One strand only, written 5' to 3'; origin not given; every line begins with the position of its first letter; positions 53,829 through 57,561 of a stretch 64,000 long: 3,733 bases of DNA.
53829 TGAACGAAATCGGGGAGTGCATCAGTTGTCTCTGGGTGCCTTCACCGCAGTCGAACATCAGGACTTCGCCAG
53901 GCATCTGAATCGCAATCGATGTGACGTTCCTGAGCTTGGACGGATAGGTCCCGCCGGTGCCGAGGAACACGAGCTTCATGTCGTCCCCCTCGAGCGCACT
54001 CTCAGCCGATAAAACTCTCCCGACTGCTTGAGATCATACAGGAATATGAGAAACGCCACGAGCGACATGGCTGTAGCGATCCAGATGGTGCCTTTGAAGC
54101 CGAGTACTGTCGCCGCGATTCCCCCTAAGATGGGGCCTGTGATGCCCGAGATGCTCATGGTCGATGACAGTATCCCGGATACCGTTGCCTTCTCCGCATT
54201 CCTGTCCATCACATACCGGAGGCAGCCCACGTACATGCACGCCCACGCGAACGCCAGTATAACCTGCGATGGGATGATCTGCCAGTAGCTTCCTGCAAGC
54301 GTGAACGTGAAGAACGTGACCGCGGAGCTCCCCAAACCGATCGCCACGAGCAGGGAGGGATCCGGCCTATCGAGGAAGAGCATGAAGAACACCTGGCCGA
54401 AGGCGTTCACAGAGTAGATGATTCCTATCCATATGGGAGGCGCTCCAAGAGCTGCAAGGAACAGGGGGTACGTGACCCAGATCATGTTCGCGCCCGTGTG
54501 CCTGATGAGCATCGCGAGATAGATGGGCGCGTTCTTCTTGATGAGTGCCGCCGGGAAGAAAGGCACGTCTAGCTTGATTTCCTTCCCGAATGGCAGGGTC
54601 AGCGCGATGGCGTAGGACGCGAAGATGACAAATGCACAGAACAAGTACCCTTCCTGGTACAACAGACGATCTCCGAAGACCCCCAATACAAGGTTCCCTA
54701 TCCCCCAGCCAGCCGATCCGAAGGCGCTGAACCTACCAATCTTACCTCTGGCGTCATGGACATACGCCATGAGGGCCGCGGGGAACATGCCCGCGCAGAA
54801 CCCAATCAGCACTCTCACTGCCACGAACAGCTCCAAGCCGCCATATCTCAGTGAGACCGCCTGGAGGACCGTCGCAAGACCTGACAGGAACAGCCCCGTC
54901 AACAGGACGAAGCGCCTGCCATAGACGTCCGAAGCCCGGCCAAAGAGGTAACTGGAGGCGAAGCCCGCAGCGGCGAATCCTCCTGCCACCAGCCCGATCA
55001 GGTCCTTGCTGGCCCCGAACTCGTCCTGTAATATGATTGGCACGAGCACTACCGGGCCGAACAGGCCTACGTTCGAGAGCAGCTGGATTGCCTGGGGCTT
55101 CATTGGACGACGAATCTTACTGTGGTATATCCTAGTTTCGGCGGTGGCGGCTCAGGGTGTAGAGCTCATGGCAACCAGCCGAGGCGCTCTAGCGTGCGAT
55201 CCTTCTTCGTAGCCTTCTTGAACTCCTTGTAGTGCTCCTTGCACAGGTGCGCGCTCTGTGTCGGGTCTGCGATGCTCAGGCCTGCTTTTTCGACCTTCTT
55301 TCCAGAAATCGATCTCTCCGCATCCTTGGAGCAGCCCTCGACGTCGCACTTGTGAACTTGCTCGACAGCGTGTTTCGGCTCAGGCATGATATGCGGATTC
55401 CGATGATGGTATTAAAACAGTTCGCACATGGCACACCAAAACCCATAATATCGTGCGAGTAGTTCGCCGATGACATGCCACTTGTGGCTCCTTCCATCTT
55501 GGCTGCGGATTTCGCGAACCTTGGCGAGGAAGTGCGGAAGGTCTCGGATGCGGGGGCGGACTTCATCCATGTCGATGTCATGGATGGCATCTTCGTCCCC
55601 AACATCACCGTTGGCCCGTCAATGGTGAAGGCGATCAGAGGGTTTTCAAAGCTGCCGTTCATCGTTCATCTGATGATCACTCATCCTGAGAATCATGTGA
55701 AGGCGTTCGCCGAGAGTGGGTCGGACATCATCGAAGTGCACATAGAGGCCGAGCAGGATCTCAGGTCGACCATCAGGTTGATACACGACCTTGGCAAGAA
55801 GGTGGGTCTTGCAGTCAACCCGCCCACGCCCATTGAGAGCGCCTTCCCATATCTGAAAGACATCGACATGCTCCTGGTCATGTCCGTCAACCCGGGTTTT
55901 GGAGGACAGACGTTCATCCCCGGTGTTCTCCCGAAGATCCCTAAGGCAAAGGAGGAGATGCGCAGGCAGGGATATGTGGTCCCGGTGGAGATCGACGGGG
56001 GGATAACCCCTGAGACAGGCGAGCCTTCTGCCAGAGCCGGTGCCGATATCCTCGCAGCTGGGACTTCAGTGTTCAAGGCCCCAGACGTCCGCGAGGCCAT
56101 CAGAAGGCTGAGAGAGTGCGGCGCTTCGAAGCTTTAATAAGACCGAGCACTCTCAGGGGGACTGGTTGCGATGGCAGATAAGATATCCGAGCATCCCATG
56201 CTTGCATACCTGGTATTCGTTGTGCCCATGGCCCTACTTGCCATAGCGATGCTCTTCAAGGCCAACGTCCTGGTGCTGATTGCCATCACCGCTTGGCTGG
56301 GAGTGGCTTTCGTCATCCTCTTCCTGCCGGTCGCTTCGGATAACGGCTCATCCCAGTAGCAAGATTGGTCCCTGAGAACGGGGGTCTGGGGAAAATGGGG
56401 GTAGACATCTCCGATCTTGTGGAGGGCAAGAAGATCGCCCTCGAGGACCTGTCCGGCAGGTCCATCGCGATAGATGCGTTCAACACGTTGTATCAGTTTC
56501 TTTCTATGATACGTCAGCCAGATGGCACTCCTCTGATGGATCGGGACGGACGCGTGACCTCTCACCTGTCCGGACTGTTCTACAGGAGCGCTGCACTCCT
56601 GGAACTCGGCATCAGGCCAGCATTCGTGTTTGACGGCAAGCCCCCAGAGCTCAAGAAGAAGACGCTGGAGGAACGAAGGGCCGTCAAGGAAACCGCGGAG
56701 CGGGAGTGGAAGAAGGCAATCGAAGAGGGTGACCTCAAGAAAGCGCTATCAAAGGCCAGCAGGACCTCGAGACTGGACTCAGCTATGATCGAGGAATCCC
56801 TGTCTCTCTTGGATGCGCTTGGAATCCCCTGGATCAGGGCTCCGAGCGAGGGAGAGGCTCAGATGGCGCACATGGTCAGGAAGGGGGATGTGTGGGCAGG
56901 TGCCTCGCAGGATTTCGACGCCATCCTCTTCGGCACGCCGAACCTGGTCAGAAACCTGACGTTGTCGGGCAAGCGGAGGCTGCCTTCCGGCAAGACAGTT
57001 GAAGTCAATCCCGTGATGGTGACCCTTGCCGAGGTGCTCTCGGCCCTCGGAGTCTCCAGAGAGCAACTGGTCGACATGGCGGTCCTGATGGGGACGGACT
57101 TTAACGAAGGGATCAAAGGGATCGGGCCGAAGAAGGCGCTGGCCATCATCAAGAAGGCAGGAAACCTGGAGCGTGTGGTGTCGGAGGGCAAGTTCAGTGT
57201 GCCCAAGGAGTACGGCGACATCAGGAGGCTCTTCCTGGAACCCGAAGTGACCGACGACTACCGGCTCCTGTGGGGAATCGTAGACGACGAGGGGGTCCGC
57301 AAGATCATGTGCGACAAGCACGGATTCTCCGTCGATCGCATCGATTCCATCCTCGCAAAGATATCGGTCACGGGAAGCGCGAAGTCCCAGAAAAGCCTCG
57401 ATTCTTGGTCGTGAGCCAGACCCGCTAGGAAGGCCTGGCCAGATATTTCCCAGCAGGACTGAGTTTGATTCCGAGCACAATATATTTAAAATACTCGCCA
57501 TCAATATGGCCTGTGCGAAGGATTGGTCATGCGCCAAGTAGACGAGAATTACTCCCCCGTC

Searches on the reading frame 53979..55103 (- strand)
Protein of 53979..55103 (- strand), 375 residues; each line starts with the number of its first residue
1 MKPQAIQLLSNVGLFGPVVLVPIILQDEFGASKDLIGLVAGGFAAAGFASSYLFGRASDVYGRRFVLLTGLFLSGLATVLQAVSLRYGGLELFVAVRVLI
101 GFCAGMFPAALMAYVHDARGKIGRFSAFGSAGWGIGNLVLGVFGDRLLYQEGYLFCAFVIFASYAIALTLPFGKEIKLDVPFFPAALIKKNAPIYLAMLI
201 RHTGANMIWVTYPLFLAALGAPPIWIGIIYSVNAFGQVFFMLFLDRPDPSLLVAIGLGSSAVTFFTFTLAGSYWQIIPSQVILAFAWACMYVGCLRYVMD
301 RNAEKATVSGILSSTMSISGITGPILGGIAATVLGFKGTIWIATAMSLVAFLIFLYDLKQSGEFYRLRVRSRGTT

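Call 73: search_protein_families(library=pfam, proteins=[window:53979-55103:-], max_evalue=0.0001)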
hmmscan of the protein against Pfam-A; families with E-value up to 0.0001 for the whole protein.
window:53979-55103:- (375 aa): 2 families
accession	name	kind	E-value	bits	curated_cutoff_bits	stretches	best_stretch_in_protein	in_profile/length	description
PF07690.21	MFS_1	-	4.1e-34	118.5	33.4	2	7-168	5-169/347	Major Facilitator Superfamily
PF00083.30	Sugar_tr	-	8.8e-08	31.9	22.3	1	32-114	44-126/452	Sugar (and other) transporter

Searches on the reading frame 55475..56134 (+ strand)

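Call 19: search_protein_families(library=pfam, proteins=[window:55475-56134:+], max_evalue=0.001)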
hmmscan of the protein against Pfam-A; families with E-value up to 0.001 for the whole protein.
window:55475-56134:+ (220 aa): 1 family
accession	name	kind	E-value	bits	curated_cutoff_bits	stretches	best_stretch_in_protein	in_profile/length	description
PF00834.25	Ribul_P_3_epim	-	3.9e-70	235.7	21.1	1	4-200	2-198/198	Ribulose-phosphate 3 epimerase family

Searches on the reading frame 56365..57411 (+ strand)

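Call 19: search_protein_families(library=pfam, proteins=[window:56365-57411:+], max_evalue=0.001)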
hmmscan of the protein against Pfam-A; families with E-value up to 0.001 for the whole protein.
window:56365-57411:+ (349 aa): 3 families
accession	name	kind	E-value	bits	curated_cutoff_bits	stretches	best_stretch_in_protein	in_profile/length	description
PF00867.23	XPG_I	-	3.5e-26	91.9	24.9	1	153-245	1-89/89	XPG I-region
PF00752.23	XPG_N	-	1.2e-19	71.1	22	1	22-109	17-99/101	XPG N-terminal domain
PF01367.25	5_3_exonuc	-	1.2e-06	29.4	40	1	231-274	2-47/97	5'-3' exonuclease, C-terminal SAM fold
